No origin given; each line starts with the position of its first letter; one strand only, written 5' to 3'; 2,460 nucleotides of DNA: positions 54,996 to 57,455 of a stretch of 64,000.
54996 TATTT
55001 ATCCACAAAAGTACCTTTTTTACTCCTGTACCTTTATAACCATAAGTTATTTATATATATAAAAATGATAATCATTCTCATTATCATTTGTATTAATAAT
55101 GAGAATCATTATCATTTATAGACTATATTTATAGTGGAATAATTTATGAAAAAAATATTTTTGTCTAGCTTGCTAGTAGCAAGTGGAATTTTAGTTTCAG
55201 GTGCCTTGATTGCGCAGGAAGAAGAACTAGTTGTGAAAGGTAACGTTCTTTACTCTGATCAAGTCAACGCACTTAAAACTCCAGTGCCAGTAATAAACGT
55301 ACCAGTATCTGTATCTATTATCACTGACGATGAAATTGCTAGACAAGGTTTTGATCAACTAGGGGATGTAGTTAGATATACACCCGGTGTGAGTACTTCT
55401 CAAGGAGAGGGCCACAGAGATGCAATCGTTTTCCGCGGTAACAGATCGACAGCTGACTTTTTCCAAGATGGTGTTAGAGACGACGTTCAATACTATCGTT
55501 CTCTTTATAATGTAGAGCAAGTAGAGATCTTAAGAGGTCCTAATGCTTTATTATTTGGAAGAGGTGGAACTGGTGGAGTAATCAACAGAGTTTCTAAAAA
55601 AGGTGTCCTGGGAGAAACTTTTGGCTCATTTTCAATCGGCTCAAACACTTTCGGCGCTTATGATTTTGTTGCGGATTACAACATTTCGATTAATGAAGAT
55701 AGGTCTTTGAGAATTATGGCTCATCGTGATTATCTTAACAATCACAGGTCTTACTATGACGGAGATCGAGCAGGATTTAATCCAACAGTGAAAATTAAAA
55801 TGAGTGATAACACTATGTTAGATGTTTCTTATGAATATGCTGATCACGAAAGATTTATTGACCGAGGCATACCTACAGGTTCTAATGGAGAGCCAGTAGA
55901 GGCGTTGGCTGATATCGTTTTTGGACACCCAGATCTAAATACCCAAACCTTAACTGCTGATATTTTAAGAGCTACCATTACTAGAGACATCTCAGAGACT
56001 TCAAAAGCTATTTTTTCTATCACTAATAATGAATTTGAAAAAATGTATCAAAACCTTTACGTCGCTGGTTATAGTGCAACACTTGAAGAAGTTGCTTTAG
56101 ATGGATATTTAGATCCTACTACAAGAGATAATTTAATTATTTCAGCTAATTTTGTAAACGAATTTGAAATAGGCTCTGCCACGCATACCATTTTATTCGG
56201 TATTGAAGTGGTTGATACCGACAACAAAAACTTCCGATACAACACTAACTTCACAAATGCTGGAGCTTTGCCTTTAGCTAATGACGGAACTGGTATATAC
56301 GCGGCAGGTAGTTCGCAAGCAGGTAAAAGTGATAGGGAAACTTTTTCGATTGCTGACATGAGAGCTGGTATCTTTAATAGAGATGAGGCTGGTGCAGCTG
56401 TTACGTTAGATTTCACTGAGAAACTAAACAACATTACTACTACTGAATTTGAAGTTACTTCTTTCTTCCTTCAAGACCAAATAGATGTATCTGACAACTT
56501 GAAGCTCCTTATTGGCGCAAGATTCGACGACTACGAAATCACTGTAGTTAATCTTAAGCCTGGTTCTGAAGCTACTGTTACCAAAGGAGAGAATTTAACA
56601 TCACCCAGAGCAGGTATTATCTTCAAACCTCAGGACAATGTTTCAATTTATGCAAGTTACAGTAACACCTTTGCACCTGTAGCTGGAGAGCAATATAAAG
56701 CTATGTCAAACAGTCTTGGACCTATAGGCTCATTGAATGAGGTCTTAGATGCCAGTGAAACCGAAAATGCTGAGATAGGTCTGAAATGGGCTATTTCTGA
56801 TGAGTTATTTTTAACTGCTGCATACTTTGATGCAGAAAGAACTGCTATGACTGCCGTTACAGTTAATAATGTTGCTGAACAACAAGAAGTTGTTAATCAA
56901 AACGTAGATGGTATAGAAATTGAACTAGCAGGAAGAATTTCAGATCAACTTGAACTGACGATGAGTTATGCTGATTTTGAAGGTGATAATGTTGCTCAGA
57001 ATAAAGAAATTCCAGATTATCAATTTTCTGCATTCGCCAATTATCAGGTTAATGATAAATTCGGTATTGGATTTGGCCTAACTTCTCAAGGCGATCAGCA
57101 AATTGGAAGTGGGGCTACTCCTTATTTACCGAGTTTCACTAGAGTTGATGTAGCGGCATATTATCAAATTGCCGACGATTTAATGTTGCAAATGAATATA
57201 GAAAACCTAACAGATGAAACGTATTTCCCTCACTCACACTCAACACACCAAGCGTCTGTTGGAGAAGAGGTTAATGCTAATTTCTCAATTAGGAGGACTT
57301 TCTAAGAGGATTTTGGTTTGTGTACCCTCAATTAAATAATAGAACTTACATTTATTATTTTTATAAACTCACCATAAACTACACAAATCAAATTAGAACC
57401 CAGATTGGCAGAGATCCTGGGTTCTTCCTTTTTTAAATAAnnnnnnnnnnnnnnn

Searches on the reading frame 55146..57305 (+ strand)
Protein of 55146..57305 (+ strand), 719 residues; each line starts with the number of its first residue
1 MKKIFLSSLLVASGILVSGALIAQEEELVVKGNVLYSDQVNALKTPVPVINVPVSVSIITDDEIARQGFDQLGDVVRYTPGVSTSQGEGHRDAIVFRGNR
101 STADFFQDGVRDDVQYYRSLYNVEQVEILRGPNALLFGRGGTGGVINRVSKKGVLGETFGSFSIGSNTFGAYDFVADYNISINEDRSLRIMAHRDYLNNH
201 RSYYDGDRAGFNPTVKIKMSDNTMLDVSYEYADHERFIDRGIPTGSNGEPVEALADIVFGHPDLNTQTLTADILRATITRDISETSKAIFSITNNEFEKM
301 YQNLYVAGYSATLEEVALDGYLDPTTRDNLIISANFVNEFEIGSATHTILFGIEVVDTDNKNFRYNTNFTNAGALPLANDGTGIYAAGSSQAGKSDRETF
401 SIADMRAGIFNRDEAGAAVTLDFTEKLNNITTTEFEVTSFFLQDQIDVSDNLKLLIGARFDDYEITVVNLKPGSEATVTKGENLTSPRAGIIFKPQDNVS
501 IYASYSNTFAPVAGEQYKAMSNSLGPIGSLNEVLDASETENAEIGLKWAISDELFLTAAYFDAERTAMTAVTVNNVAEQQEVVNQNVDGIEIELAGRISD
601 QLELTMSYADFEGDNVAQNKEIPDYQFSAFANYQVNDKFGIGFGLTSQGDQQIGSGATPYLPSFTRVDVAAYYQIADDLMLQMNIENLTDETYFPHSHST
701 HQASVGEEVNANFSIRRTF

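Call 4: search_protein_families(library=pfam, proteins=[window:55146-57305:+])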
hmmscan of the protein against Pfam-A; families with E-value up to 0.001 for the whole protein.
window:55146-57305:+ (719 aa): 3 families
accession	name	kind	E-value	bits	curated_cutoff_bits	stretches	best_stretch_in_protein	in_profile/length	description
PF00593.30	TonB_dep_Rec_b-barrel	-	1.1e-41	144.6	27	1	215-688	6-436/436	TonB dependent receptor-like, beta-barrel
PF07715.20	Plug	-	2.5e-21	76.6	23.9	1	49-145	2-107/107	TonB-dependent Receptor Plug Domain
PF13505.12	OMP_b-brl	-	3.3e-05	24.6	28.7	1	602-676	24-96/175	Outer membrane protein beta-barrel domain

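Call 7: search_protein_families(library=ncbifam, proteins=[window:55146-57305:+], max_evalue=0.01)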
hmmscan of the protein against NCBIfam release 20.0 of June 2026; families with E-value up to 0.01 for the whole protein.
window:55146-57305:+ (719 aa): 27 families (the best 25 are shown)
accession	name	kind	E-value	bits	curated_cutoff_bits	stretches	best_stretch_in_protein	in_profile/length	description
TIGR01783.1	TonB-siderophor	subfamily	1.9e-68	231.7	223.5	1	51-700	1-629/649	TonB-dependent siderophore receptor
NF007349.0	PRK09840.1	equivalog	1.9e-43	148.5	686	2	34-244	53-268/760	catecholate siderophore receptor Fiu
TIGR01785.1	TonB-hemin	subfamily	4.1e-41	141.2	316.85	2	434-703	362-663/677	TonB-dependent heme/hemoglobin receptor family protein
TIGR01786.1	TonB-hemlactrns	subfamily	1.3e-38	132.8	323.75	2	340-697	339-690/719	TonB-dependent hemoglobin/transferrin/lactoferrin family receptor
NF047944.1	FoxamRcptFoxA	equivalog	3.4e-34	118.2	1300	2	17-412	18-420/697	ferrioxamine B receptor FoxA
NF007447.0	PRK10003.1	equivalog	1.3e-30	106.3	666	2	432-696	445-706/727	ferric-rhodotorulic acid/ferric-coprogen receptor FhuE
NF049960.1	siderphRecptFauA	equivalog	1.4e-28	99.8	900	2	441-718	444-726/727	TonB-dependent alcaligin siderophore receptor FauA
NF007465.0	PRK10044.1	equivalog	1.9e-28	99.1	803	1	15-705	42-712/726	ferrichrome porin FhuA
NF010650.0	PRK14049.1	equivalog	2.1e-26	92.3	904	2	29-362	60-398/729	ferrioxamine B receptor precursor protein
NF010651.0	PRK14050.1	equivalog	1.2e-25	89.8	884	2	40-354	67-407/730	TonB-dependent siderophore receptor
NF010048.1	PRK13524.1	subfamily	4.2e-16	58.6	493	2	424-703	421-721/744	FepA family TonB-dependent siderophore receptor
NF053590.1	TonB_dep_TOL0244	equivalog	2e-15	56.5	645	2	433-715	323-602/604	TOL_0244 family TonB-dependent receptor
TIGR01779.1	TonB-B12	equivalog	4.5e-14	51.9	599.7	2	42-213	35-221/614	TonB-dependent vitamin B12 receptor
NF010051.0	PRK13528.1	subfamily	5.2e-14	51.4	583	2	432-695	419-704/727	FepA family TonB-dependent siderophore receptor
NF049944.1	TonB_dep_PUIUD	equivalog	2.1e-13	49.5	850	1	432-649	388-609/686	TonB-dependent receptor, PUIUD motif-type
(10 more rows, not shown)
